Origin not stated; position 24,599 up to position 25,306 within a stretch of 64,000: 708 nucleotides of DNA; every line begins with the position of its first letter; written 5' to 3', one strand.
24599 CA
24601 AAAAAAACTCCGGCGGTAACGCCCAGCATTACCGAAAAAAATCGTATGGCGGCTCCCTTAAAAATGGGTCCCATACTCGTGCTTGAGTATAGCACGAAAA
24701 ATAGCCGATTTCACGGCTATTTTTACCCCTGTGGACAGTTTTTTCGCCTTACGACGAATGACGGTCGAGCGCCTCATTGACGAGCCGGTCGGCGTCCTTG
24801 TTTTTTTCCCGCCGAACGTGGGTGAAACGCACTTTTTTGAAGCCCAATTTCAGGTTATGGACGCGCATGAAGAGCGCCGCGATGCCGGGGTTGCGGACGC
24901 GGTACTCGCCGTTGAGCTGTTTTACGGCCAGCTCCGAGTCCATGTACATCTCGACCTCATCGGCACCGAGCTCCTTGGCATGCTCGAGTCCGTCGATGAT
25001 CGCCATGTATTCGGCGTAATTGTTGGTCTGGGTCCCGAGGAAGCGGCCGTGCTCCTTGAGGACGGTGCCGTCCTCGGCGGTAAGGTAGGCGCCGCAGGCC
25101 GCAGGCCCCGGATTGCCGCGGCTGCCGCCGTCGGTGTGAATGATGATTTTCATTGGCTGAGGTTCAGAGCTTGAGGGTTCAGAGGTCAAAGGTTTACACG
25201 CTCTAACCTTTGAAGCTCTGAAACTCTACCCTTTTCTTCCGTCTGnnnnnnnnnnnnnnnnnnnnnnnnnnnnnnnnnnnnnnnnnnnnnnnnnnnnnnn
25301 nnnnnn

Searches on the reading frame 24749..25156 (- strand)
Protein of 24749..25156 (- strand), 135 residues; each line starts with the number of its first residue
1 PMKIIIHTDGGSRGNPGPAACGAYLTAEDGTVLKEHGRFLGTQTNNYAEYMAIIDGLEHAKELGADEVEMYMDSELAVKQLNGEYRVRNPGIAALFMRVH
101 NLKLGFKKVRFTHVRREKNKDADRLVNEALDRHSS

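Call 15: search_protein_families(library=pfam, proteins=[window:24749-25156:-])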
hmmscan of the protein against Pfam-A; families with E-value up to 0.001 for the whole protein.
window:24749-25156:- (135 aa): 2 families
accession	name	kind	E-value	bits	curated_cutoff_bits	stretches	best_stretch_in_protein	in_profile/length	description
PF13456.12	RVT_3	-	5.3e-21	75.2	21.6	1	8-129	2-123/123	Reverse transcriptase-like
PF00075.30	RNase_H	-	7.5e-12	46.1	25.8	1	3-129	3-139/141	RNase H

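Call 41: find_homologous_proteins(query=window:24749-25156:-, max_evalue=1e-20)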
Query window:24749-25156:- (135 aa): 7758 proteins with E <= 1e-20 among 8000 candidates; the best 120 are listed.
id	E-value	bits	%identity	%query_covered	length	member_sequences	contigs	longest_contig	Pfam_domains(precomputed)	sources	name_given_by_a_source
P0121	8.6e-79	280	92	99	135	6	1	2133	PF13456.13,PF00075.31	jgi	jgi:ribonuclease HI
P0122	8.1e-71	254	85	97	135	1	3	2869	PF13456.13,PF00075.31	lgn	-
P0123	9.1e-70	251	83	98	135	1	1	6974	PF13456.13,PF00075.31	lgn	-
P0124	1.2e-69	251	85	97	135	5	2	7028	PF13456.13,PF00075.31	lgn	-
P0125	2.2e-67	243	80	97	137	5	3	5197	PF13456.13,PF00075.31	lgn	-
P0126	8.3e-67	241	81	97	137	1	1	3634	PF13456.13,PF00075.31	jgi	jgi:ribonuclease HI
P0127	3.2e-65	236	79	97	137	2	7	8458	PF13456.13,PF00075.31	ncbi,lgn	-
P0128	3.9e-65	236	80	98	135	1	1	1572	PF13456.13,PF00075.31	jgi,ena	-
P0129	1.1e-64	234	77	97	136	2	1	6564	PF13456.13,PF00075.31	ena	-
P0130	1.6e-64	234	81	97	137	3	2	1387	PF13456.13,PF00075.31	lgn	-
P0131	1.6e-64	234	78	98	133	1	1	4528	PF13456.13,PF00075.31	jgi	jgi:ribonuclease HI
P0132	5.1e-64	232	77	97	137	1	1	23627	PF13456.13,PF00075.31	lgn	-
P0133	9.5e-64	231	76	97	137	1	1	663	PF13456.13,PF00075.31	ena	-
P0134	3.8e-63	229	78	97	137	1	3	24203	PF13456.13,PF00075.31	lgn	-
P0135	5.8e-63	229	77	98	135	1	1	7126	PF13456.13,PF00075.31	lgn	-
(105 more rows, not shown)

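Call 42: find_encoding_contigs(protein=P0121, flank=10000, max_places=3)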
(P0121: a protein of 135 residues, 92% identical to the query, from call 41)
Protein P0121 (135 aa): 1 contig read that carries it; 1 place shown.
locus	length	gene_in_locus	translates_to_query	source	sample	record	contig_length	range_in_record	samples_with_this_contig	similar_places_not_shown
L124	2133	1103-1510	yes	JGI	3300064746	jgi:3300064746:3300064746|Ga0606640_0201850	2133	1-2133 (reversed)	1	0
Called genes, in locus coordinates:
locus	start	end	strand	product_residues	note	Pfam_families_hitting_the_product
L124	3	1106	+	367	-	?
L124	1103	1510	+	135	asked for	PF00075:RNase_H, PF13456:RVT_3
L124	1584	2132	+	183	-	?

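Call 43: find_encoding_contigs(protein=P0124, flank=10000, max_places=3)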
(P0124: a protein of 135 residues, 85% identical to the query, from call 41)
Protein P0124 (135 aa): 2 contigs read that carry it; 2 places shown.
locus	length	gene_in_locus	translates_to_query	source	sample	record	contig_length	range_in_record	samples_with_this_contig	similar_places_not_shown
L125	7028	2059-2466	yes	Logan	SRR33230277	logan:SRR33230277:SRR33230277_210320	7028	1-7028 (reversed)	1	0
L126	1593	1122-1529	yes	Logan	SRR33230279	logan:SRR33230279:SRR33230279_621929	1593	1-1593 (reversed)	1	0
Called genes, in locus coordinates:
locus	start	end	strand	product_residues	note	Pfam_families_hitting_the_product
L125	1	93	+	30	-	?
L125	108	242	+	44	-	-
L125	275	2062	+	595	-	PF01368:DHH, PF02272:DHHA1, PF17768:RecJ_OB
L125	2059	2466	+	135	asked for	PF00075:RNase_H, PF13456:RVT_3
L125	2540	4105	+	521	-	-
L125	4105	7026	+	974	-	?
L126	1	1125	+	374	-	?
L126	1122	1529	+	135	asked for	PF00075:RNase_H, PF13456:RVT_3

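Call 44: find_encoding_contigs(protein=P0123, flank=10000, max_places=3)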
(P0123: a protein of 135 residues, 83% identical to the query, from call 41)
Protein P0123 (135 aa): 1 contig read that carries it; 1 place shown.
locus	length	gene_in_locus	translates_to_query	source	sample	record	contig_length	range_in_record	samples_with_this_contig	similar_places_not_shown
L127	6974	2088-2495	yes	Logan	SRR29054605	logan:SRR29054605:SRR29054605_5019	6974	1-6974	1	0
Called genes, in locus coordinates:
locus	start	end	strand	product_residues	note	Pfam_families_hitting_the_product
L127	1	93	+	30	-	?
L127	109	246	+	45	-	-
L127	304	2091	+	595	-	PF01368:DHH, PF02272:DHHA1, PF17768:RecJ_OB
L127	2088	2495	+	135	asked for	PF00075:RNase_H, PF13456:RVT_3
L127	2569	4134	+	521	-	-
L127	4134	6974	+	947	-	?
